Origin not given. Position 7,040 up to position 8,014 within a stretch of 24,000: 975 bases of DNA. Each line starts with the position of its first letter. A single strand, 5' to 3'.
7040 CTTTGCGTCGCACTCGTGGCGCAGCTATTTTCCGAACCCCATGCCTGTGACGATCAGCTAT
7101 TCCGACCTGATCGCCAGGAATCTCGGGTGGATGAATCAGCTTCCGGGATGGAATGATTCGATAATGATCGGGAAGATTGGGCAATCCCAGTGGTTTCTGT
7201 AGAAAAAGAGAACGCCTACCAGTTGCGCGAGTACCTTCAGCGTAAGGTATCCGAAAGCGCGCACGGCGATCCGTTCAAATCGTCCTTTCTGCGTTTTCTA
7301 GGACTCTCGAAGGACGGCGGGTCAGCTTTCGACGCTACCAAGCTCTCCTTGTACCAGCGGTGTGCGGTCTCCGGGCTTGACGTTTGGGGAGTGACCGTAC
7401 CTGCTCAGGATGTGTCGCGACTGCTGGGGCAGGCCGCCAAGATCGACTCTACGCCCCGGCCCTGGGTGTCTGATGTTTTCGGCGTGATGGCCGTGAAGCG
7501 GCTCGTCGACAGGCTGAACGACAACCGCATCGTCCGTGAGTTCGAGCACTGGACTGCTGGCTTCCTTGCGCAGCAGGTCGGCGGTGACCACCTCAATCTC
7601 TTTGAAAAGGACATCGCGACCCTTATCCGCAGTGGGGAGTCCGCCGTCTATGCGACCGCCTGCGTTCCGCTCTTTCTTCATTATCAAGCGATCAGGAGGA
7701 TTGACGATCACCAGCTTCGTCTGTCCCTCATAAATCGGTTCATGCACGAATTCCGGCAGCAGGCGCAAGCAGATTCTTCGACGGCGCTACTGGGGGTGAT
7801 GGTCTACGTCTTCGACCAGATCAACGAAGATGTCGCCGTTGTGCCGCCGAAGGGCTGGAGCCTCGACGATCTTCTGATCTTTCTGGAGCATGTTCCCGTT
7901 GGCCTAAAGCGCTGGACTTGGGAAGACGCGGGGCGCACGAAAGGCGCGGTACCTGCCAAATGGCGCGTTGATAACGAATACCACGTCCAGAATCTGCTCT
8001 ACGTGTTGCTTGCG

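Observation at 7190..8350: pAgo-coupled protein: PD-(D/E)XK nuclease C-terminus fused to an unrecognised ~250-aa N-terminal domain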

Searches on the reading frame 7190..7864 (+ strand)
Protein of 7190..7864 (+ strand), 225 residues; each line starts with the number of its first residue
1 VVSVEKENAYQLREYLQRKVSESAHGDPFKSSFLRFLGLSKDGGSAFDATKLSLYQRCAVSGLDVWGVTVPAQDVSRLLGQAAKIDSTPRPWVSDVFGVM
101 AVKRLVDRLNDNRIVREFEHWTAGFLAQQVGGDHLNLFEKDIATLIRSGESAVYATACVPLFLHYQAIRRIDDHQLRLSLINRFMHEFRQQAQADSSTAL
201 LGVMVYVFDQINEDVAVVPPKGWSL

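Call 40: predict_structure(alignment_id=A2)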
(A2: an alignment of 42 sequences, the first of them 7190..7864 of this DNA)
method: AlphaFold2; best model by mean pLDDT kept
length: 225 residues; sequences in the alignment: 42
mean_pLDDT: 72.2   pTM: 0.70
mean pLDDT of the five models: 72.2, 64.5, 63.5, 55.9, 53.5
residues with pLDDT >= 90: 12; 70-90: 131; 50-70: 62; < 50: 20
segments of 3 or more residues with pLDDT < 50: 1-5, 87-89, 218-225
pLDDT, mean of each block of 10 residues (from residue 1): 51 71 68 71 61 85 83 89 58 68 89 89 84 75 81 71 70 75 71 68 72 56 38
secondary structure, 60 per line:
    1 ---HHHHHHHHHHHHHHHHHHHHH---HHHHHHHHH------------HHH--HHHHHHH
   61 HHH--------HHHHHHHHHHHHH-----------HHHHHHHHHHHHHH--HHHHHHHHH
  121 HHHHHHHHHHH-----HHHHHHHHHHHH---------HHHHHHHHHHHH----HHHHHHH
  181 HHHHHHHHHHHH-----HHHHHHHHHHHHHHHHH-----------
elements in order: H4-24 H28-36 H54-63 H72-84 H96-109 H112-131 H137-148 H158-169 H174-192 H198-214

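Call 43: fold_search(model_id=the predicted structure, library=pdb)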
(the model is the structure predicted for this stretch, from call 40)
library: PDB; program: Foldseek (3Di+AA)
matches with E <= 10: 229; with E <= 0.001: 0
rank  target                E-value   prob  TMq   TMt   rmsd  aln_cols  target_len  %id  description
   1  9k8b                  5.7e-01  0.23  0.25  0.26  21.6       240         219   12  Cryo-EM structure of monomer of designed zinc-induced tetrahedron Cage-t32-Zn1-HEHE-34 (released 2025-10-29)
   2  8whk_A                6.9e-01  0.15  0.20  0.20  21.2       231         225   16  Crystal structure of CLASP2 in complex with LL5beta (released 2024-08-28)
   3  3kq4_A                8.0e-01  0.47  0.42  0.29  11.4       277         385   10  Structure of Intrinsic Factor-Cobalamin bound to its receptor Cubilin (released 2010-03-09)
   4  2pmv_A                8.4e-01  0.41  0.40  0.28  12.2       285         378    9  Crystal Structure of Human Intrinsic Factor- Cobalamin Complex at 2.6 A Resolution (released 2007-10-30)
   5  5i20_F                8.8e-01  0.08  0.18  0.18  18.0       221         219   13  Crystal structure of protein (released 2016-06-01)
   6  8fin_A                9.2e-01  0.10  0.18  0.22  17.6       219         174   16  Multi-state design of two-state switchable hinge proteins (released 2023-08-16)
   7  7ji0_A                1.1e+00  0.21  0.30  0.31  13.3       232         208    9  CryoEM structure of Streptococcus thermophilus SHP pheromone receptor Rgg3 in complex with SHP3 (released 2020-10-07)
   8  7ao1_A                1.1e+00  0.08  0.21  0.17  18.6       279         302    8  Crystal structure of CotB2 variant W288F in complex with alendronate (released 2020-12-02)
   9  8whh_A                1.2e+00  0.15  0.24  0.25  18.7       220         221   13  Crystal structure of Se-Met derivative CLASP2 in complex with CLIP170 (released 2024-08-28)
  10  7qbg_C                1.4e+00  0.18  0.30  0.20  13.9       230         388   12  TC:CD320 in complex with nanobody TC-Nb4 (released 2022-03-16)
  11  8fin_B                1.4e+00  0.07  0.17  0.19  18.3       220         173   15  Multi-state design of two-state switchable hinge proteins (released 2023-08-16)
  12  3lku_A                1.6e+00  0.11  0.21  0.18  21.0       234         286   14  Crystal structure of S. cerevisiae Get4 in complex with an N-terminal fragment of Get5 (released 2010-06-23)
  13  5osi_K                1.6e+00  0.11  0.23  0.18  21.2       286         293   10  Structure of retromer VPS29-VPS35C subunits complexed with RidL harpin loop (163-176) (released 2017-12-13)
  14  8vc8                  1.6e+00  0.06  0.15  0.17  18.9       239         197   10  Crystal structure of heme-loaded design: HEM_3.C9 (released 2024-03-20)
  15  8bfi_C                1.6e+00  0.12  0.21  0.12  15.9       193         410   10  human CNOT1-CNOT10-CNOT11 module (released 2022-12-28)
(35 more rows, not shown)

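Call 51: search_protein_representatives(protein=window:7190-7864:+)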
Query: 225 residues. Proteins with E-value up to 0.001 (for the whole library): 25; up to 1e-10: 18; up to 1e-30: 8. The best 25 are listed.
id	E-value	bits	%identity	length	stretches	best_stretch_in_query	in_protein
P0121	2.7e-69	249.5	73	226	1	1-162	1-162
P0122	1.2e-68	247.4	51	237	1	1-225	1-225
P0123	2.1e-49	184.5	42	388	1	7-224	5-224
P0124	9.1e-49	182.4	75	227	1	1-121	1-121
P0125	6.3e-46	173.1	39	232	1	4-225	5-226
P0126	4.7e-44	167.0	59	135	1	1-130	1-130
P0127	2.2e-34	135.4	37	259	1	9-221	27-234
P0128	2.6e-34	135.2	67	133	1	1-101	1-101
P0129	2.3e-30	122.2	33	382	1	4-224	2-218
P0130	2.4e-30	122.2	38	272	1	26-221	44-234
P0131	6.2e-22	94.7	61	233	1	154-225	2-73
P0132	4.0e-20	88.8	44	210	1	118-225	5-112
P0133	4.3e-18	82.1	60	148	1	1-78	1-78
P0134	1.3e-17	80.5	46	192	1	134-225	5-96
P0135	1.4e-16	77.2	47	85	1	91-168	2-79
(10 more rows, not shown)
